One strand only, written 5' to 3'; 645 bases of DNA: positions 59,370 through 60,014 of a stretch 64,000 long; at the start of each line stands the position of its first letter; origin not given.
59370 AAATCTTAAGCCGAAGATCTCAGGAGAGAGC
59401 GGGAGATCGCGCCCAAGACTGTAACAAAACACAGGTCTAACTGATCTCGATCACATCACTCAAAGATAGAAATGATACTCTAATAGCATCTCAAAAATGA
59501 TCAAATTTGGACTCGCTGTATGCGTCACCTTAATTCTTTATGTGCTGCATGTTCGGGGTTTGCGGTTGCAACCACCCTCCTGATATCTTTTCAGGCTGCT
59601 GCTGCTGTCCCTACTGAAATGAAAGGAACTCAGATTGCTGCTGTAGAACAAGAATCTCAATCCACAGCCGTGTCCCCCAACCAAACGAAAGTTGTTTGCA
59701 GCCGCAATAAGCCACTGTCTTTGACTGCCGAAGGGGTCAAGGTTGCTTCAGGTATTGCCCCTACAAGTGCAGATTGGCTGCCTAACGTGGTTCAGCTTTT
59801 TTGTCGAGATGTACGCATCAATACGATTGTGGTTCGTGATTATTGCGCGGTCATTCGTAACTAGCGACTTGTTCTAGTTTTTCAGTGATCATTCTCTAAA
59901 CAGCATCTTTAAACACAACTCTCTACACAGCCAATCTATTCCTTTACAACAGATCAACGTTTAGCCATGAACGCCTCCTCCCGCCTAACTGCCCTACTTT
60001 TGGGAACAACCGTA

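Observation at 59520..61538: Shared Cys-x-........-x3-Cys module between a small secreted protein and the neighbouring secreted protease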

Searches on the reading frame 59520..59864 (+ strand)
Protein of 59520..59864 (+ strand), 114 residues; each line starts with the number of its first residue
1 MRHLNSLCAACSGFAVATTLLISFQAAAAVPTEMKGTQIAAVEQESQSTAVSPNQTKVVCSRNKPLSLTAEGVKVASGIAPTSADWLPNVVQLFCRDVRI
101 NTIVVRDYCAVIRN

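Call 3: search_protein_families(library=pfam, proteins=[window:59520-59864:+], max_evalue=1)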
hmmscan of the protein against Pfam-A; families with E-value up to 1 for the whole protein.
window:59520-59864:+ (114 aa): 0 families

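Call 4: search_protein_families(library=ncbifam, proteins=[window:59520-59864:+], max_evalue=1)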
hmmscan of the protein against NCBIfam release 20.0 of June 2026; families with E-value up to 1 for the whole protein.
window:59520-59864:+ (114 aa): 0 families

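Call 7: find_homologous_proteins(query=window:59520-59864:+, max_evalue=10)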
Query window:59520-59864:+ (114 aa): 84 proteins with E <= 10 among 121 candidates.
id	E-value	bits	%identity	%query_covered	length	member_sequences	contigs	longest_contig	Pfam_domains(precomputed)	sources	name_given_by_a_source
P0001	1.1e-62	226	93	100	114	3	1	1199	-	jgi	jgi:hypothetical protein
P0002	4.1e-58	212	89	100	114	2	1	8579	-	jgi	jgi:hypothetical protein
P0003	7.8e-55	201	86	100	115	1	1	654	-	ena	-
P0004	1.0e-54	201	88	100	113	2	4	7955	-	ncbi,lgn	-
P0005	1.9e-54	200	86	100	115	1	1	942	-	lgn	-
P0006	1.9e-54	200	82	100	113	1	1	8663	-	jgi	jgi:hypothetical protein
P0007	9.4e-54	198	82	100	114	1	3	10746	-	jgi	jgi:hypothetical protein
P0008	2.2e-53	197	85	100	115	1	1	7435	-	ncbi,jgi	jgi:hypothetical protein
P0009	3.9e-53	196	83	100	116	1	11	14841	-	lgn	-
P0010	3.6e-52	193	84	100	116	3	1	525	-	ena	-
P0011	2.4e-50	187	81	100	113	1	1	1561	-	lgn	-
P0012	5.5e-47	176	82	100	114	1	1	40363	-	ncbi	-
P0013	8.0e-39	150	65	100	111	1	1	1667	-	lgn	-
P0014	7.9e-38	147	67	99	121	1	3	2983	-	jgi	jgi:hypothetical protein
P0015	1.1e-35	140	63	99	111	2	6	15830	-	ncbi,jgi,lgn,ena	jgi:hypothetical protein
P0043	3.2e-29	119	58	100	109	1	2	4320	-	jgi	jgi:hypothetical protein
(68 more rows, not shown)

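Call 10: find_related_loci(query=A1, collection=genome_contigs, flank=7000)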
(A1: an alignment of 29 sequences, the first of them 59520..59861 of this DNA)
Query A1 (114 aa) in genome_contigs; peptide patterns used: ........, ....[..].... (x = any residue, [..] = any of these).
40 stretches matched a pattern; 10 encode a relative of the query (tblastn E <= 1e-3); 10 distinct loci.
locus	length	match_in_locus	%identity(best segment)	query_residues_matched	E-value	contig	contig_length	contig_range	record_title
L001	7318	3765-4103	88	1-114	6e-63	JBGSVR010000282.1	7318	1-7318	MAG: Thermosynechococcaceae cyanobacterium isolate JTS-AC461 k141_3307841, whole genome shotgun sequence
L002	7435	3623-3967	85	1-114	1e-61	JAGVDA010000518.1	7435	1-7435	MAG: Thermosynechococcus sp. WC_1 c_000000009730, whole genome shotgun sequence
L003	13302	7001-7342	82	1-114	3e-55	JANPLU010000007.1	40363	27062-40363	MAG: Acaryochloridaceae cyanobacterium VAR_48_metabat_390 VAR_48_k141_3241700, whole genome shotgun sequence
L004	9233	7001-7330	63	1-113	1e-42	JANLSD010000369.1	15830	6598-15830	MAG: Acaryochloridaceae cyanobacterium OTE_25_metabat_464 OTE_25_k141_3298529, whole genome shotgun sequence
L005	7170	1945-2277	50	1-113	5e-30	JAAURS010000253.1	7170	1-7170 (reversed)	MAG: Acaryochloridaceae cyanobacterium RU_4_10 NODE_5772_length_7170_cov_2.979554, whole genome shotgun sequence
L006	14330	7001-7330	51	1-113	6e-30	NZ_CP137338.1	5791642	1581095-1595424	Altericista sp. CCNU0014 chromosome, complete genome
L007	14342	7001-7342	48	1-114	3e-24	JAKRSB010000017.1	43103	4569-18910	MAG: Thermosynechococcaceae cyanobacterium MS004 bin-004_16, whole genome shotgun sequence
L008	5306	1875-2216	47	1-114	4e-20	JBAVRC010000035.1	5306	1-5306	MAG: Thermosynechococcaceae cyanobacterium isolate MFD03026_ilm_asm_bin6 k127_11183, whole genome shotgun sequence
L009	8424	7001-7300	42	11-113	6e-20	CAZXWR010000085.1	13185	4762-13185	MAG TPA_asm: uncultured bacterium isolate SRP072547_co1_397 genome assembly, contig: NODE_8516_length_13185_cov_15.04501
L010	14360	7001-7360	37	1-113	1e-14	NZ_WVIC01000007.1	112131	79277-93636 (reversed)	Petrachloros mirabilis ULC683 NODE_207_length_112131_cov_133.881143, whole genome shotgun sequence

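Call 20: find_encoding_contigs(protein=P0043, flank=4000, max_places=3)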
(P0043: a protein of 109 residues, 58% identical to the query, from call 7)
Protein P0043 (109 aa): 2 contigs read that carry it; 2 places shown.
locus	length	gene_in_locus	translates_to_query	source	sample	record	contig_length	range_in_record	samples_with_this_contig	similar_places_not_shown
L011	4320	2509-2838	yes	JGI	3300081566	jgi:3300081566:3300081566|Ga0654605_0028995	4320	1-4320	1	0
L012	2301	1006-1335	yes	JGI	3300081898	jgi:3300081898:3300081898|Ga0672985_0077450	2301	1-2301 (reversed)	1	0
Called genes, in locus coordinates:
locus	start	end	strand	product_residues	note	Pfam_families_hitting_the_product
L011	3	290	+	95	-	?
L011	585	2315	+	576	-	PF00395:SLH (weak), PF04966:OprB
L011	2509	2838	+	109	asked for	-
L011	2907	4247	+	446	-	PF00089:Trypsin, PF13365:Trypsin_2, PF00515:TPR_1 (faint), PF07719:TPR_2 (faint), PF13432:TPR_16 (weak), PF13414:TPR_11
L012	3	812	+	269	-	?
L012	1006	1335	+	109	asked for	-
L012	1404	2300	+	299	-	?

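Call 28: predict_structure(alignment_id=A2)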
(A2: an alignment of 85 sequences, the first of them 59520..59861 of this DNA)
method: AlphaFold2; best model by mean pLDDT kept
length: 114 residues; sequences in the alignment: 85
mean_pLDDT: 54.2   pTM: 0.33
mean pLDDT of the five models: 54.2, 52.1, 51.3, 50.3, 44.2
residues with pLDDT >= 90: 0; 70-90: 18; 50-70: 45; < 50: 51
segments of 3 or more residues with pLDDT < 50: 19-21, 23-52, 69-74, 76-84
pLDDT, mean of each block of 10 residues (from residue 1): 53 53 43 39 37 63 60 46 54 71 71 70
secondary structure, 60 per line:
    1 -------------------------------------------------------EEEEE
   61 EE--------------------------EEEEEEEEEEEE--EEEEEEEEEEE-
elements in order: E56-62 E89-100 E103-113

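Call 37: find_related_loci(query=A2, collection=metagenome_contigs, flank=5000)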
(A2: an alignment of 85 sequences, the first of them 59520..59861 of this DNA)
Query A2 (114 aa) in metagenome_contigs; peptide patterns used: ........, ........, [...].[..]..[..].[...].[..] (x = any residue, [..] = any of these).
81 stretches matched a pattern, but none encodes a relative of the query by tblastn (E <= 1e-3).

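Call 58: search_solved_structures(query=A2, max_evalue=10)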
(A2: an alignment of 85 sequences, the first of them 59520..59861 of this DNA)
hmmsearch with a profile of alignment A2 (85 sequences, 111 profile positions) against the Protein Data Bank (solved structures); distinct sequences matched with E-value up to 10: 0.

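Call 64: search_protein_families(library=padloc, proteins=[window:59520-59864:+], max_evalue=0.01)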
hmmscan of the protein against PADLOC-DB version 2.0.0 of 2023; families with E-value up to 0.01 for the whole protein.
window:59520-59864:+ (114 aa): 0 families

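Call 74: search_protein_families(library=pfam, proteins=[L006:9097-9759:+], max_evalue=0.001)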
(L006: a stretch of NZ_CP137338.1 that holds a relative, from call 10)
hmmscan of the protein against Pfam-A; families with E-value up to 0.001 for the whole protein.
L006:9097-9759:+ (220 aa): 1 family
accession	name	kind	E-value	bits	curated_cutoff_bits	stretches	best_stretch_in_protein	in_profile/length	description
PF14218.11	COP23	-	2.3e-25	89.4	27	1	35-170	1-134/138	Circadian oscillating protein COP23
